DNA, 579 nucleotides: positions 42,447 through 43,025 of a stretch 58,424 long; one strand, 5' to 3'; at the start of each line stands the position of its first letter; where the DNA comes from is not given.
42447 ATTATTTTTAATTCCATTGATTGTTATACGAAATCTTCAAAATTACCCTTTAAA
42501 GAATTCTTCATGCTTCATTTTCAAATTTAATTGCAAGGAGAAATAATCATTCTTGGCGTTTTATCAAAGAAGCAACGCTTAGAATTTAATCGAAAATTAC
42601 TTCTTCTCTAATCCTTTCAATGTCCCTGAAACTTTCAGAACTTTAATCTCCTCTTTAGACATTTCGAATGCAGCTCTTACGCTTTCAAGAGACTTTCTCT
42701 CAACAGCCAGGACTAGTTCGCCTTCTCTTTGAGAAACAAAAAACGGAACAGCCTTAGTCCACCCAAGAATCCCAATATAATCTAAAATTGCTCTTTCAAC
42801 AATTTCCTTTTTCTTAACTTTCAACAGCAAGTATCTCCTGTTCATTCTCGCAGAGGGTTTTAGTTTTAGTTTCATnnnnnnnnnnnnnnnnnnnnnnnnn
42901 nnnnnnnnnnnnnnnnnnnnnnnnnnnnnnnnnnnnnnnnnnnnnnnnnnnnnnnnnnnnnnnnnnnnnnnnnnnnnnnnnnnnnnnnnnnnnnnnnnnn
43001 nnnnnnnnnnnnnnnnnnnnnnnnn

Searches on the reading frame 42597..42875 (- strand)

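Call 3: search_protein_families(library=pfam, proteins=[window:42597-42875:-], max_evalue=1)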
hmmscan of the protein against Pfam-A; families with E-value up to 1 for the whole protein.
window:42597-42875:- (92 aa): 1 family
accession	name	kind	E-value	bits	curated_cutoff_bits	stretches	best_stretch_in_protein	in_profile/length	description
PF01900.24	RNase_P_Rpp14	-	0.00051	20.5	23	1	24-92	24-102/104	Rpp14/Pop5 family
